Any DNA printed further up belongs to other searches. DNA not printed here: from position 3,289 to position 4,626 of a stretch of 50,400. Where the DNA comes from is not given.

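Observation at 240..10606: Ten-gene radical-SAM / ATP-grasp / amidinotransferase-fold operon headed by an ABC-F gene: candidate undescribed small-molecule pathway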

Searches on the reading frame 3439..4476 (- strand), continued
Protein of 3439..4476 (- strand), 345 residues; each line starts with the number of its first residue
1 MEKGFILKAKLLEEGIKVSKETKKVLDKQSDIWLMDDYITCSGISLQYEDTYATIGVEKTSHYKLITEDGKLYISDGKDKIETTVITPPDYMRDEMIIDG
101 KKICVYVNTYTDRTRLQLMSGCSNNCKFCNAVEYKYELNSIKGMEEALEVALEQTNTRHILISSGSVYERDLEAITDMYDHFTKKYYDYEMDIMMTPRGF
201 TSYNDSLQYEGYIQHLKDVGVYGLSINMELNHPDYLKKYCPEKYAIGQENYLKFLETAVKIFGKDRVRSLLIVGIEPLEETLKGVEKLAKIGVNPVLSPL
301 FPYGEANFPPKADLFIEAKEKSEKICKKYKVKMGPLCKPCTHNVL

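Call 93: search_dna_similar(query=window:3439-4476:-, collection=plasmids, mode=protein, max_rows=15)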
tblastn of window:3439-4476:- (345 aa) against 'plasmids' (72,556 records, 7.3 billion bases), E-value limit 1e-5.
Records with a match: 21; places in all: 21; records where one place covers at least 80% of the query: 0.
Best place of each record, by identity: <60% 21.
By first word of the organism name: Agrobacterium 13; Rhizobium 4; Rahnella 1; Shinella 1; Sagittula 1; Synechocystis 1.
By predicted mobility (MOB-suite, as given by PLSDB): conjugative 13; non-mobilizable 8.
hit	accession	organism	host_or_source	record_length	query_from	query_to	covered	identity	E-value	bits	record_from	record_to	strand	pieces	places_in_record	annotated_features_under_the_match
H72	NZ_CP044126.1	Rhizobium sp. BG4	Prosopis cineraria,pure bacterial ...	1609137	63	315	73%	23.2%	2e-9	67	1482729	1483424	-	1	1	record has no annotation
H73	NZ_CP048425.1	Rhizobium daejeonense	Cell,soil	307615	63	315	73%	23.1%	2e-10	69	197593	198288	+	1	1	MSMEG_0568 family radical SAM protein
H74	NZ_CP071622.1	Rhizobium bangladeshense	lentil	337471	63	315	73%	22.5%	2e-8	64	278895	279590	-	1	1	MSMEG_0568 family radical SAM protein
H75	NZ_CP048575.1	Agrobacterium tumefaciens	walnut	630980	63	315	73%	22.0%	2e-8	64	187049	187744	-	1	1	MSMEG_0568 family radical SAM protein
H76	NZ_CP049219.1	Agrobacterium tumefaciens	Clematis,cell culture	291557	63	315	73%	22.0%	4e-8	63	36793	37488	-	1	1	MSMEG_0568 family radical SAM protein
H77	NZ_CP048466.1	Agrobacterium tumefaciens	walnut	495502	63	315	73%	21.6%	8e-8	62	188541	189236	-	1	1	MSMEG_0568 family radical SAM protein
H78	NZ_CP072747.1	Agrobacterium tumefaciens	cell culture,noduls from roots of ...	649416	63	315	73%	21.6%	8e-8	62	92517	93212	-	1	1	MSMEG_0568 family radical SAM protein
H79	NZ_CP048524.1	Agrobacterium tumefaciens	walnut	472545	63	315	73%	21.6%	9e-8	61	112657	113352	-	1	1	MSMEG_0568 family radical SAM protein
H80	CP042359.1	Rahnella aquatilis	hyacinth,plant,hyacinth bulb, basal ...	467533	91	302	61%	25.8%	6e-9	65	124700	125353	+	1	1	hypothetical protein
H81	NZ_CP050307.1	Rhizobium lusitanum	Oxytropis pumilio,cell culture,root ...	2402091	71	302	67%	23.0%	6e-10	68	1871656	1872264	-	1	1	none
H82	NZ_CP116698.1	Agrobacterium tumefaciens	Clematis,cell culture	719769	63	315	73%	20.9%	9e-8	61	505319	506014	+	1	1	MSMEG_0568 family radical SAM protein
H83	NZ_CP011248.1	Agrobacterium tumefaciens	Achillea ptarmica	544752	63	315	73%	20.9%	1e-7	61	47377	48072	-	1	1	MSMEG_0568 family radical SAM protein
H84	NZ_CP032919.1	Agrobacterium tumefaciens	-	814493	63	315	73%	20.9%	1e-7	61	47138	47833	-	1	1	MSMEG_0568 family radical SAM protein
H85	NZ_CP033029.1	Agrobacterium tumefaciens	-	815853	63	315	73%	20.9%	1e-7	61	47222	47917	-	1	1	MSMEG_0568 family radical SAM protein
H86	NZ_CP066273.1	Agrobacterium tumefaciens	-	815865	63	315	73%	20.9%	1e-7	61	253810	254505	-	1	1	MSMEG_0568 family radical SAM protein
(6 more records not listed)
